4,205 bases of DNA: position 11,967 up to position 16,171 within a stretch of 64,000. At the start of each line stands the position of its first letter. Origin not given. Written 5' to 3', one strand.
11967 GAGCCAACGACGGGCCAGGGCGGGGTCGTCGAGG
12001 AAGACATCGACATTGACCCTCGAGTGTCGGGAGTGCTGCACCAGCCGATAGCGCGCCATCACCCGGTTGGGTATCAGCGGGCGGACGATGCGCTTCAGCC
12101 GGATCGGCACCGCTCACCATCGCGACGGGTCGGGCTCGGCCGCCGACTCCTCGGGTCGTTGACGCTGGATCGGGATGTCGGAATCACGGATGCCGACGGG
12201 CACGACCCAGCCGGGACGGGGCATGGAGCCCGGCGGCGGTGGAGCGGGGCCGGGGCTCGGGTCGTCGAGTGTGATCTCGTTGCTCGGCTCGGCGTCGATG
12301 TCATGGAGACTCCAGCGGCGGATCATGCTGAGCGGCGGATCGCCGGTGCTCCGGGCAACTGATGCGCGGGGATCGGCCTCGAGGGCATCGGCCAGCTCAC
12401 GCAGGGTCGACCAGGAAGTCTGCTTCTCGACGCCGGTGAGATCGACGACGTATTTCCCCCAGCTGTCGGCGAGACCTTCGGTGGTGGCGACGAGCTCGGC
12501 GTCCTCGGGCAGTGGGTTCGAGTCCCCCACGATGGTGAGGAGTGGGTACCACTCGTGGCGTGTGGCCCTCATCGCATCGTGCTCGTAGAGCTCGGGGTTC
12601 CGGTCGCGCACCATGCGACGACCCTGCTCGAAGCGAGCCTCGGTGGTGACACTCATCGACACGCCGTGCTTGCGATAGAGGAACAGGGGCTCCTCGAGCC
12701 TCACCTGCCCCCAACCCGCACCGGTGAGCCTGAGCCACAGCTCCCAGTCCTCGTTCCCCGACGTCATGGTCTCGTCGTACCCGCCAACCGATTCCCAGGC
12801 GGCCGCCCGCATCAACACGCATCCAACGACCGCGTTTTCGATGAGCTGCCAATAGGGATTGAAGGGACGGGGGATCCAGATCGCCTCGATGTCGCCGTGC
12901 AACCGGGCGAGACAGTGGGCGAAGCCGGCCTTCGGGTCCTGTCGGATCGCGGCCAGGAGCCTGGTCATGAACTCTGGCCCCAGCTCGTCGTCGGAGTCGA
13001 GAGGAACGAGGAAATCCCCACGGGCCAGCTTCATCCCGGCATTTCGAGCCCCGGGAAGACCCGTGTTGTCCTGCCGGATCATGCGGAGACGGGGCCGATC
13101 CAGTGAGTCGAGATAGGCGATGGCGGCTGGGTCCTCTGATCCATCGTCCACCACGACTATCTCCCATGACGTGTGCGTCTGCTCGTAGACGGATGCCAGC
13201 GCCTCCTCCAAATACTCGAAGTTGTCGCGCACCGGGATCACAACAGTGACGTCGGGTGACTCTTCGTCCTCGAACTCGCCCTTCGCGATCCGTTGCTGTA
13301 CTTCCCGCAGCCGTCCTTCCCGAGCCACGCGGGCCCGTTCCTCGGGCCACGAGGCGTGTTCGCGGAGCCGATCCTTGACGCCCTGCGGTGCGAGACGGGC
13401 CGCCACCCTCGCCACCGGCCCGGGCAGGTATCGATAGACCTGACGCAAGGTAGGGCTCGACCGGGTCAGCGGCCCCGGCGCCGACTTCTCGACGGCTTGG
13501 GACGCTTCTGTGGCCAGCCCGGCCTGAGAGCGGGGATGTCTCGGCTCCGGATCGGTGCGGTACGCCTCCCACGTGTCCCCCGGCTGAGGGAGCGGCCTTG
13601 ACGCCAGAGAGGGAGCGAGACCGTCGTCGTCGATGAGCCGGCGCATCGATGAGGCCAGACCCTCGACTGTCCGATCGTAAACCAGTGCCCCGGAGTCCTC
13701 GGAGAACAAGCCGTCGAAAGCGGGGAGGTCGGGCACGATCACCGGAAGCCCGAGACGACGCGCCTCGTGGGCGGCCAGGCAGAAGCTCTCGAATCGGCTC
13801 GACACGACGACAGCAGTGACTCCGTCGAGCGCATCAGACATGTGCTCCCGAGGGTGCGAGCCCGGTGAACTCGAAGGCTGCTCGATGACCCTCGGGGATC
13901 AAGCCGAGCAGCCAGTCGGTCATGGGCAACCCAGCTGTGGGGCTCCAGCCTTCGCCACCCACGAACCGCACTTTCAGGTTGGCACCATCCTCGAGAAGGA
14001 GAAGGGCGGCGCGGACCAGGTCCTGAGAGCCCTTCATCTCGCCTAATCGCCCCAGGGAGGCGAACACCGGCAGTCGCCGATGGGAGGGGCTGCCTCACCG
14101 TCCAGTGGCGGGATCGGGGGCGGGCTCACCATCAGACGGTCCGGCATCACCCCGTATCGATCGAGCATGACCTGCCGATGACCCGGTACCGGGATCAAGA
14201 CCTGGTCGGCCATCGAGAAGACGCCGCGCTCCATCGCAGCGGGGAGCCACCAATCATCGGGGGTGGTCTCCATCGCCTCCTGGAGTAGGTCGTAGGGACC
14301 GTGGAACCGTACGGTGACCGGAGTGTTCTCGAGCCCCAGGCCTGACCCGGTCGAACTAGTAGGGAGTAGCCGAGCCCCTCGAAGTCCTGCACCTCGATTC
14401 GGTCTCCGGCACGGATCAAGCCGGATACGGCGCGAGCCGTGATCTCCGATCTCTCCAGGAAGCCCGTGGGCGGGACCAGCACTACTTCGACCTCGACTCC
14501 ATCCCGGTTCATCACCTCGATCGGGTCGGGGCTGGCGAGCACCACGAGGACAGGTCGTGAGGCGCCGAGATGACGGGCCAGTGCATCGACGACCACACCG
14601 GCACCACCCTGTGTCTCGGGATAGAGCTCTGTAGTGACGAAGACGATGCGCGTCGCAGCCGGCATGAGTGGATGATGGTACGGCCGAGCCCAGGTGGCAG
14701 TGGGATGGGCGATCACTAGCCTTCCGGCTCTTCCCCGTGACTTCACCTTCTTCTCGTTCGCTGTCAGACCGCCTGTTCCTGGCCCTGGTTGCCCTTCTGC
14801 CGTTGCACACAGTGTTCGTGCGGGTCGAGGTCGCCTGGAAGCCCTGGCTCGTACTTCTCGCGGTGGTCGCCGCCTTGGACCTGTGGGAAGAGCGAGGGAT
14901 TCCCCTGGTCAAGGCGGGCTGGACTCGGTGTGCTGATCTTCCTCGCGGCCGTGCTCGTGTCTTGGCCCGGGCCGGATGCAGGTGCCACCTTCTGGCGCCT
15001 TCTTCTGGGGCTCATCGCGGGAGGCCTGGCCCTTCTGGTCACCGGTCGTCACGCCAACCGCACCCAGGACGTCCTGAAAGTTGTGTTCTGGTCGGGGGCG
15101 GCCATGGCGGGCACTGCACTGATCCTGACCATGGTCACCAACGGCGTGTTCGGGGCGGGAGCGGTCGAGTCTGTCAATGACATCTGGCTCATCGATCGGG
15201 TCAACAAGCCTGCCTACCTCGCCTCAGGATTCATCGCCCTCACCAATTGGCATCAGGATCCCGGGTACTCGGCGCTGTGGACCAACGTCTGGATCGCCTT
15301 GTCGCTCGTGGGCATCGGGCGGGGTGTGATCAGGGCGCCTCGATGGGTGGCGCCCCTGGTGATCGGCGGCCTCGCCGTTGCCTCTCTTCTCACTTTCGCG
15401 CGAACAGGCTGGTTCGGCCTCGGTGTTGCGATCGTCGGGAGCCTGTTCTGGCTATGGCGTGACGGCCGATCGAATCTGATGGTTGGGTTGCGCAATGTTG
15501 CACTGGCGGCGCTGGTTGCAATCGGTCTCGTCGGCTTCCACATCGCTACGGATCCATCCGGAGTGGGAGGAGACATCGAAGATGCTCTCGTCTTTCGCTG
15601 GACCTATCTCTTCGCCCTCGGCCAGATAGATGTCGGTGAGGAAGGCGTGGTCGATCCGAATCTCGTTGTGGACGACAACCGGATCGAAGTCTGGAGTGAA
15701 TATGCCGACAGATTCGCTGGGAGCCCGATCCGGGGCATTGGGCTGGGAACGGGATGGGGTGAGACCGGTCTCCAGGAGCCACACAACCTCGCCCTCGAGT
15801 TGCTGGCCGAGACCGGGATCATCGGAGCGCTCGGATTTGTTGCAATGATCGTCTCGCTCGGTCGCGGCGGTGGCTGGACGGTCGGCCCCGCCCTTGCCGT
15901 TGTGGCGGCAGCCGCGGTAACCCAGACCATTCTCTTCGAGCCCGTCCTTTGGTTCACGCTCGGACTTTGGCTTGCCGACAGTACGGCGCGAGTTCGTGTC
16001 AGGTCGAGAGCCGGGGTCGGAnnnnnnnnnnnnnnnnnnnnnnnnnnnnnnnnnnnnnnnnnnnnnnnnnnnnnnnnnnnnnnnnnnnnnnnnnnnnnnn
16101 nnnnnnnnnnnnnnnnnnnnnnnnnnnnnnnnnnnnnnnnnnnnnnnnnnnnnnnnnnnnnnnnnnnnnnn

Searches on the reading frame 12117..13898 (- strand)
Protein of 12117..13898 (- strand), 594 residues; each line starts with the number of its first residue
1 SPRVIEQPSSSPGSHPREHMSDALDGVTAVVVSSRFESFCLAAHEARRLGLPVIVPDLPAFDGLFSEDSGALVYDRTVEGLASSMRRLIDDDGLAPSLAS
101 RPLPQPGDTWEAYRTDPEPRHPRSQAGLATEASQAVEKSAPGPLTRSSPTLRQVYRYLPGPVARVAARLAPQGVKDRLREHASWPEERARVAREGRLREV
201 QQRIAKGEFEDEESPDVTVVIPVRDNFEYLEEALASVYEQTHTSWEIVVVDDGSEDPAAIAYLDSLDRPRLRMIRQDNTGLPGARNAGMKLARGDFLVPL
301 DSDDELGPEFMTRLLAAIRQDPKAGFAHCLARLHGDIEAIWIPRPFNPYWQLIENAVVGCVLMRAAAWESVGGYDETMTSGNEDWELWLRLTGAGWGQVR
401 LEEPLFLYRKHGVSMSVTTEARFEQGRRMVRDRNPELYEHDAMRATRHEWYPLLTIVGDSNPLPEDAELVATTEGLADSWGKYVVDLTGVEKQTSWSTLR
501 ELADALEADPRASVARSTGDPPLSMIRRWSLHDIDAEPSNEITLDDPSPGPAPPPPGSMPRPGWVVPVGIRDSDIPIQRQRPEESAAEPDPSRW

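Call 53: search_protein_families(library=pfam, max_evalue=0.00001, proteins=[window:12117-13898:-])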
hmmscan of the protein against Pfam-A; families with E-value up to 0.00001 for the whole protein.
window:12117-13898:- (594 aa): 5 families
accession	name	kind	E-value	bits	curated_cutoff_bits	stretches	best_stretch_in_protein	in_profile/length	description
PF00535.33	Glycos_transf_2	-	4.1e-27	95.6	23.3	1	218-329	1-114/168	Glycosyl transferase family 2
PF13641.12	Glyco_tranf_2_3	-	3.1e-11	44.2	27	1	215-404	1-207/230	Glycosyltransferase like family 2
PF10111.15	Glyco_tranf_2_2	-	3.7e-11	43.5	27.3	0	218-324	1-117/276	Glycosyltransferase like family 2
PF13692.12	Glyco_trans_1_4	-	3e-08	34.5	27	1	18-91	68-142/142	Glycosyl transferases group 1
PF00534.26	Glycos_transf_1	-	4e-08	33.4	26.4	1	14-94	80-161/172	Glycosyl transferases group 1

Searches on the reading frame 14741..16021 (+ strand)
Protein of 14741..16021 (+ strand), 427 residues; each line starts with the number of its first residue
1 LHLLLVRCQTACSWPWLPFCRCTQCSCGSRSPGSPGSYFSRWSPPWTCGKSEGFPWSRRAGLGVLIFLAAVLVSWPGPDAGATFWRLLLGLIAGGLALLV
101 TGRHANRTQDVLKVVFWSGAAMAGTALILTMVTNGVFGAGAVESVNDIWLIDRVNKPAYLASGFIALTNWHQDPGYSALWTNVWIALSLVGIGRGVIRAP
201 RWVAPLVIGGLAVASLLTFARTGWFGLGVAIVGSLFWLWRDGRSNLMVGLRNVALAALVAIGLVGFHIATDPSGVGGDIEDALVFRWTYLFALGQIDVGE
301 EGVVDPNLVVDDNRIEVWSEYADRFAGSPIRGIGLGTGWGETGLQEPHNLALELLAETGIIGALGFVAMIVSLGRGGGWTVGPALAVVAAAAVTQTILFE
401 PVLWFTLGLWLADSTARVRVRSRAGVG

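Call 52: search_protein_families(library=pfam, max_evalue=0.00001, proteins=[window:14741-16021:+])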
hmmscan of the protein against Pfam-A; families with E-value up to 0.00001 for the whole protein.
window:14741-16021:+ (427 aa): 1 family
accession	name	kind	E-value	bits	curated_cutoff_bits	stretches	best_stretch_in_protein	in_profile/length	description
PF04932.20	Wzy_C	-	1.9e-10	41.1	31.7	1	211-367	6-149/149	O-Antigen ligase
